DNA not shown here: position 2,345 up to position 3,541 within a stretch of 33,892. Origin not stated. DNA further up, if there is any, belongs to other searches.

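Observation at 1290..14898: Orphan small-acid / 2-oxoacid tailoring cassette inside a glycan locus (CitE-like lyase, PrpD-like dehydratase, split TtdAB-type hydro-lyase, Ppd-like decarboxylase, AKR, FkbM methyltransferase, ATP-grasp ligase)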

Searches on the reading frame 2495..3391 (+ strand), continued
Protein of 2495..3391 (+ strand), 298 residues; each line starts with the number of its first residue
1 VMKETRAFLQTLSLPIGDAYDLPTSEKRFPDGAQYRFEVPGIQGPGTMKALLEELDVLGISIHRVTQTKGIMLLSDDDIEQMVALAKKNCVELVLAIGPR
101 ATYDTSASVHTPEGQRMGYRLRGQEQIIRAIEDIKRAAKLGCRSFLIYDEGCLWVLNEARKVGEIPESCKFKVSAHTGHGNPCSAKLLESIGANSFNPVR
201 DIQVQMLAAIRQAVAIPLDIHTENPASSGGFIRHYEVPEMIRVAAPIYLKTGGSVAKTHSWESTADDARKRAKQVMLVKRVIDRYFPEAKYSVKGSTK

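Call 50: find_encoding_contigs(protein=P0246, flank=8000, max_places=3)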
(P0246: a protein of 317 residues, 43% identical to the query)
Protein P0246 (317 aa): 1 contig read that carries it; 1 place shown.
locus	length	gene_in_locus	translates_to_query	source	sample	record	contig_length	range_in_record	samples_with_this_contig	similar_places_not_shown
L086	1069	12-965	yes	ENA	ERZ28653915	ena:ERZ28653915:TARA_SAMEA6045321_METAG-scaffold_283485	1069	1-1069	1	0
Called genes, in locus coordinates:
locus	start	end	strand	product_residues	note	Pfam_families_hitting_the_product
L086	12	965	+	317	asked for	-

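Call 62: list_cluster_members(proteins=[P0241, P0242, P0244, P0247, P0248, P0249, P0250, P0260, P0263, P0280])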
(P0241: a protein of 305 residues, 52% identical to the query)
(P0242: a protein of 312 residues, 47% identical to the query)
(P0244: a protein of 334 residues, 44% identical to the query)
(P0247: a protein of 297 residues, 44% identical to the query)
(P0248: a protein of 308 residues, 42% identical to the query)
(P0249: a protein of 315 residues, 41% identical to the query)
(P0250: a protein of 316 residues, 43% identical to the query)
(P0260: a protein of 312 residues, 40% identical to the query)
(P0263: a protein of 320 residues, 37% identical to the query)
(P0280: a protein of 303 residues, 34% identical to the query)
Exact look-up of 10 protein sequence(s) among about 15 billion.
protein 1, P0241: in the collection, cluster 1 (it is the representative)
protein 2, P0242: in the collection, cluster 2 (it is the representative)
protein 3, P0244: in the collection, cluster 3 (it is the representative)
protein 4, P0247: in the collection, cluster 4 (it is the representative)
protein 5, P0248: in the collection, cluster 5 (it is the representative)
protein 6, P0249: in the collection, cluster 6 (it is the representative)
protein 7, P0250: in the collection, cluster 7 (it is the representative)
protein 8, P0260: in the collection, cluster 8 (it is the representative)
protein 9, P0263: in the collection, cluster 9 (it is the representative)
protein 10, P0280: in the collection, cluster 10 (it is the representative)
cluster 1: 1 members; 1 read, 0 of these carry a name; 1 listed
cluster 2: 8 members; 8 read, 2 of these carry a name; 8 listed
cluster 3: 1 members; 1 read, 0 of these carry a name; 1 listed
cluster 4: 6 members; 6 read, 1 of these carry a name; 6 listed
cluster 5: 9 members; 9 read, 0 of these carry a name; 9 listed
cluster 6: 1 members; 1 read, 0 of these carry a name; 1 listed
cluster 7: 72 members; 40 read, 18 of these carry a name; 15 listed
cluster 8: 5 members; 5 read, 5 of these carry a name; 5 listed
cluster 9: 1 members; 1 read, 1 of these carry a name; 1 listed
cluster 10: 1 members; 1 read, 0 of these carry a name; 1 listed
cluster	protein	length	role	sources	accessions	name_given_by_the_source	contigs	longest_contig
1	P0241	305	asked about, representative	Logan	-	-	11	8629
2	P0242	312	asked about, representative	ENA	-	-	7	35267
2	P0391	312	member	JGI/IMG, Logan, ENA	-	hypothetical protein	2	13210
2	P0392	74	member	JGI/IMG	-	hypothetical protein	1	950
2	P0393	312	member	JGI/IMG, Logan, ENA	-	-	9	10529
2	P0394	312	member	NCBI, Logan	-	-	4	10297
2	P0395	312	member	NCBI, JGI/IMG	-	-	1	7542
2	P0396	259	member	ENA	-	-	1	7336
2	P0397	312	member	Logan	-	-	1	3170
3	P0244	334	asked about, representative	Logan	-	-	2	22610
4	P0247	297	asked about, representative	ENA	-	-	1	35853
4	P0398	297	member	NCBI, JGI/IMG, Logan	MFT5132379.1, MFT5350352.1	MAG: hypothetical protein ACI9SC_000844 [Gammaproteobacteria bacterium] | hypothetical protein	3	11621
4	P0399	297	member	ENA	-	-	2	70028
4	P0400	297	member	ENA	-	-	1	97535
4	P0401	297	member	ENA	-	-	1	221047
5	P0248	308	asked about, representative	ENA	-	-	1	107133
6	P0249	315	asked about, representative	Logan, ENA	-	-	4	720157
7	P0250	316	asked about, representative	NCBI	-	-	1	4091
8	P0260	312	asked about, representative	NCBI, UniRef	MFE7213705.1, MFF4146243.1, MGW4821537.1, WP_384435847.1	hypothetical protein ACFY0A_33930 [Streptomyces sp. NPDC001698] | hypothetical protein n=1 Tax=unclassified Streptomyces TaxID=2593676 RepID=UPI00367DDE4B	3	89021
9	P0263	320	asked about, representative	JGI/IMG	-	hypothetical protein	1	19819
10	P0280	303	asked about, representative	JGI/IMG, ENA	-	-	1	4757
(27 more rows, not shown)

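Call 63: find_encoding_contigs(protein=P0260, flank=10000, max_places=2)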
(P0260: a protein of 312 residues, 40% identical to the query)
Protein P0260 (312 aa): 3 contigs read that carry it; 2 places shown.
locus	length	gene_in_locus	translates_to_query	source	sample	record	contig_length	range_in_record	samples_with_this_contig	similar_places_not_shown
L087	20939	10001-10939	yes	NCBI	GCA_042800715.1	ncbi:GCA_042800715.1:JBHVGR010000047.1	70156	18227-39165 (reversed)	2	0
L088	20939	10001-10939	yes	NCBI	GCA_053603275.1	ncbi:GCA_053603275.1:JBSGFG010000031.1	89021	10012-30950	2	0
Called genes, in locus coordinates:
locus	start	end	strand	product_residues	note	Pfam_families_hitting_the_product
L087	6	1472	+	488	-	PF00324:AA_permease, PF13520:AA_permease_2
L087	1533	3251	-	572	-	PF00196:GerE, PF13458:Peripla_BP_6, PF13433:Peripla_BP_5 (weak)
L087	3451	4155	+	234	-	PF00106:adh_short, PF01370:Epimerase, PF13561:adh_short_C2, PF08659:KR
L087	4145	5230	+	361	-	PF01408:GFO_IDH_MocA, PF22725:GFO_IDH_MocA_C3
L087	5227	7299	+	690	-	PF01869:BcrAD_BadFG (faint), PF05378:Hydant_A_N, PF01968:Hydantoinase_A, PF19278:Hydant_A_C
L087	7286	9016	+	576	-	PF02538:Hydantoinase_B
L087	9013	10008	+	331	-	PF00389:2-Hacid_dh, PF02826:2-Hacid_dh_C, PF03446:NAD_binding_2 (weak)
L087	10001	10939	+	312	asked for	-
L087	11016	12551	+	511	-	PF07905:PucR, PF17853:GGDEF_2 (faint), PF13556:HTH_30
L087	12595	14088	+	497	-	PF00171:Aldedh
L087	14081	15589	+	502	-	PF00171:Aldedh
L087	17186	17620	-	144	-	PF18029:Glyoxalase_6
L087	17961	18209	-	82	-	-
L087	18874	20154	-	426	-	PF00246:Peptidase_M14, PF24827:AstE_AspA_cat (weak)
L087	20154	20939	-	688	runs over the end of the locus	PF02129:Peptidase_S15, PF08530:PepX_C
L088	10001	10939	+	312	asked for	-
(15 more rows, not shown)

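Call 64: find_encoding_contigs(protein=P0249, flank=10000, max_places=2)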
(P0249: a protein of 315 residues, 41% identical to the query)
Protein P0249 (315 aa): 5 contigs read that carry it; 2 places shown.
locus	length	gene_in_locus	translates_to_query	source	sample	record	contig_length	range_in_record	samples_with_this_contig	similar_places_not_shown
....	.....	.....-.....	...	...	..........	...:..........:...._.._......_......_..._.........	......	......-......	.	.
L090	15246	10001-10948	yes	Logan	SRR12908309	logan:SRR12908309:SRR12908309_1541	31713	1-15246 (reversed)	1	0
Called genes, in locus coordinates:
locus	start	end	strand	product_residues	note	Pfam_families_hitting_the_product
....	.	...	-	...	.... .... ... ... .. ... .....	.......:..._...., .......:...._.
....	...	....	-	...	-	-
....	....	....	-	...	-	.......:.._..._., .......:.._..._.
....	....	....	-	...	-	-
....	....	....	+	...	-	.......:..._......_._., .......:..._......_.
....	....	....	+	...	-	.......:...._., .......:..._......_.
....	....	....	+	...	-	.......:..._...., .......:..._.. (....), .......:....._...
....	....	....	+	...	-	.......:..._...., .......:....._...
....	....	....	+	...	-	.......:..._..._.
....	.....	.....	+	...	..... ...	-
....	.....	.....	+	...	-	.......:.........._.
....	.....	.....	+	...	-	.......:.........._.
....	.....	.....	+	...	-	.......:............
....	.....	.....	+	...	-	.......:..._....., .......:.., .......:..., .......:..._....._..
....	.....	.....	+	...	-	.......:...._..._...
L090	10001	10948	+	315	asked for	-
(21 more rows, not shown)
